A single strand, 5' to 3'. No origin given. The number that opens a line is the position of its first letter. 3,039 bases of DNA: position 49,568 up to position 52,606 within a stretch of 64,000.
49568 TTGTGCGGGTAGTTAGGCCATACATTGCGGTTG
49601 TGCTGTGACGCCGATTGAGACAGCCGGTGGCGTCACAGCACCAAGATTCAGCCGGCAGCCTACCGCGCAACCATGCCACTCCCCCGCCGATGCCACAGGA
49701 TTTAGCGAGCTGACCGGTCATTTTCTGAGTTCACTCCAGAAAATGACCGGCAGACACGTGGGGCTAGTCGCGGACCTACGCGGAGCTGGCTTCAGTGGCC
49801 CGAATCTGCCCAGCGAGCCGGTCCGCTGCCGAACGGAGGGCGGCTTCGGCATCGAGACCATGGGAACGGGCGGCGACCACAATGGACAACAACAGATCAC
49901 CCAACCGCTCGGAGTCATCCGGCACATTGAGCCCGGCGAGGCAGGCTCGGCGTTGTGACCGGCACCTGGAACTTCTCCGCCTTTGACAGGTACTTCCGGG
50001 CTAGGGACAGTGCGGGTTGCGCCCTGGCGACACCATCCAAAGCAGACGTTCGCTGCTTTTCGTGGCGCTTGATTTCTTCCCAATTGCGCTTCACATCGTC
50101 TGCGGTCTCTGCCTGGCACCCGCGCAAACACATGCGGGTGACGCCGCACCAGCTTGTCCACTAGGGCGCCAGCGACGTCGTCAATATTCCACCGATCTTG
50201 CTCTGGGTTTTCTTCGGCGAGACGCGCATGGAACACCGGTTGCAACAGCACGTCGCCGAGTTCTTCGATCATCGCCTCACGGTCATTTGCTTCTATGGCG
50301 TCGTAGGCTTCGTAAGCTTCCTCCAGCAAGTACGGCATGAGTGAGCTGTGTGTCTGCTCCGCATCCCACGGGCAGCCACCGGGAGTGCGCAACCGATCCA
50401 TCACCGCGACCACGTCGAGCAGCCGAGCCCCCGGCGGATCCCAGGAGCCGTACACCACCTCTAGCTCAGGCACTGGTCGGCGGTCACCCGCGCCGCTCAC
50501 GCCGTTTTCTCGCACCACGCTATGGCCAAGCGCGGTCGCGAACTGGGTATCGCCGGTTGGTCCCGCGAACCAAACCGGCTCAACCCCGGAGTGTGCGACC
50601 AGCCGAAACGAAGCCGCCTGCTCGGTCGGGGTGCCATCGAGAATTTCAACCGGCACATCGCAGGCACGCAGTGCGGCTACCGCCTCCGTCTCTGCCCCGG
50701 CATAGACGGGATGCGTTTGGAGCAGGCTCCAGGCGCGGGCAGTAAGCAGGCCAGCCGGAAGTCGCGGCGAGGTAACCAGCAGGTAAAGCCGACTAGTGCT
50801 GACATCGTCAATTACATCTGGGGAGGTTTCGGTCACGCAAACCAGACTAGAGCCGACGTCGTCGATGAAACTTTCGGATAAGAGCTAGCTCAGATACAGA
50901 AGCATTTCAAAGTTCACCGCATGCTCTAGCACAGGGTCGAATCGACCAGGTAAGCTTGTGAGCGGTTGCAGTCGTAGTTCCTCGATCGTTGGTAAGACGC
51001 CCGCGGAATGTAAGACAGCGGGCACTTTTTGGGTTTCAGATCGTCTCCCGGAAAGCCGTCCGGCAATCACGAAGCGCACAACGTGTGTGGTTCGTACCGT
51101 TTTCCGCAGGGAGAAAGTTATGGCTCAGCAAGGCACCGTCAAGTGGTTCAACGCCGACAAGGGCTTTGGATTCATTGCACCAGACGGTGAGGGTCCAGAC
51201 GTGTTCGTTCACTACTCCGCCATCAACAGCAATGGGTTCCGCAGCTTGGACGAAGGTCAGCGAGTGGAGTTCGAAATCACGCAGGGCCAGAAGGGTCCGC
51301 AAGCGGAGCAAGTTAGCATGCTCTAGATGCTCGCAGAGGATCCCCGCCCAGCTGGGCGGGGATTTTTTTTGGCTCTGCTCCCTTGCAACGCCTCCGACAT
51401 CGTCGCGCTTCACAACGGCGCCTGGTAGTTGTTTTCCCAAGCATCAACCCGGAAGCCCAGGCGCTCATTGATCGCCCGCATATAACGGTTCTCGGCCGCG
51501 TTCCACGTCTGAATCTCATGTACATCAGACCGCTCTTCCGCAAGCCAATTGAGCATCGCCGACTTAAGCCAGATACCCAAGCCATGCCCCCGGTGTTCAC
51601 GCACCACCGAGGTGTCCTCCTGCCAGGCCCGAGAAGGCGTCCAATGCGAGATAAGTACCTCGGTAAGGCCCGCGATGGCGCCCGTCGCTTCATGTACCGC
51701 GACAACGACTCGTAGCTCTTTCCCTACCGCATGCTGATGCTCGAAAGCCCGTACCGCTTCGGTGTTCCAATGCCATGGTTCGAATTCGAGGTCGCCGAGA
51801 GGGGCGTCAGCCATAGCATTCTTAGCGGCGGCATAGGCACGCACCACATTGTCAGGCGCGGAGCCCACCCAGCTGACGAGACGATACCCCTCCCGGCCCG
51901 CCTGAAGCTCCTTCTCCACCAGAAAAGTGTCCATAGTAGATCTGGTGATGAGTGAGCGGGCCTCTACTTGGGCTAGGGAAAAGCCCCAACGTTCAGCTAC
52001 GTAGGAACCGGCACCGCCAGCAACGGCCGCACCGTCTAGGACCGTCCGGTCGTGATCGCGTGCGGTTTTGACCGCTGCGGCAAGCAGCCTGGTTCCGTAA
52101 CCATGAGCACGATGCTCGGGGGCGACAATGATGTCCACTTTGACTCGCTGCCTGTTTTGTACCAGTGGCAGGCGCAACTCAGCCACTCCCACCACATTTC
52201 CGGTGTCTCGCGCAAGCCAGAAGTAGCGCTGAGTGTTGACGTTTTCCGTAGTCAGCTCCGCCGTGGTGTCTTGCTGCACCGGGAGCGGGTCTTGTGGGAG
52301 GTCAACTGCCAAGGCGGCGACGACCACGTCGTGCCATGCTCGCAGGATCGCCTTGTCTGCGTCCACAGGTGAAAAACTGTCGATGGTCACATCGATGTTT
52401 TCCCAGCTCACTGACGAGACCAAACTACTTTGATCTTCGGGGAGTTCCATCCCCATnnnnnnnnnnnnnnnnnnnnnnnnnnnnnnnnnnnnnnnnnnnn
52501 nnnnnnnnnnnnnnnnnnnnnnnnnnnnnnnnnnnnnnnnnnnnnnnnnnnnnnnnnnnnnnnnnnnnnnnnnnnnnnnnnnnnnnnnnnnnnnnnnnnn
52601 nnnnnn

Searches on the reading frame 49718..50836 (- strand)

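Call 56: search_protein_families(library=pfam, proteins=[window:49718-50836:-])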
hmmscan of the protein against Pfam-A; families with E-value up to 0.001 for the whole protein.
window:49718-50836:- (372 aa): 1 family
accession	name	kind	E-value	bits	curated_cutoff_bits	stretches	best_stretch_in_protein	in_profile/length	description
PF03819.22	MazG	-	4.5e-26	91.3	22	1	161-237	1-74/74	MazG nucleotide pyrophosphohydrolase domain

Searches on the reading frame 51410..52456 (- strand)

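Call 56: search_protein_families(library=pfam, proteins=[window:51410-52456:-])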
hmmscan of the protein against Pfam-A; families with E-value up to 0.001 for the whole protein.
window:51410-52456:- (348 aa): 6 families
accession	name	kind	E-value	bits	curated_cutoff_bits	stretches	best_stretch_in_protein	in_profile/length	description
PF00583.31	Acetyltransf_1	-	8e-19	68.5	20.7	2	66-135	22-91/116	Acetyltransferase (GNAT) family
PF13508.13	Acetyltransf_7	-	2.5e-13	50.6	27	1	77-135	3-60/84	Acetyltransferase (GNAT) domain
PF13302.13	Acetyltransf_3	-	7.1e-10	40.2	25.4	1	30-136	9-112/138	Acetyltransferase (GNAT) domain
PF13673.13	Acetyltransf_10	-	6.1e-07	29.9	23.6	1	70-136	23-84/128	Acetyltransferase (GNAT) domain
PF08445.16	FR47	-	1e-06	29.1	22.1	0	284-341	29-82/86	FR47-like protein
PF14542.12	Acetyltransf_CG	-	1.3e-05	25.7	30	0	88-139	11-60/80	GCN5-related N-acetyl-transferase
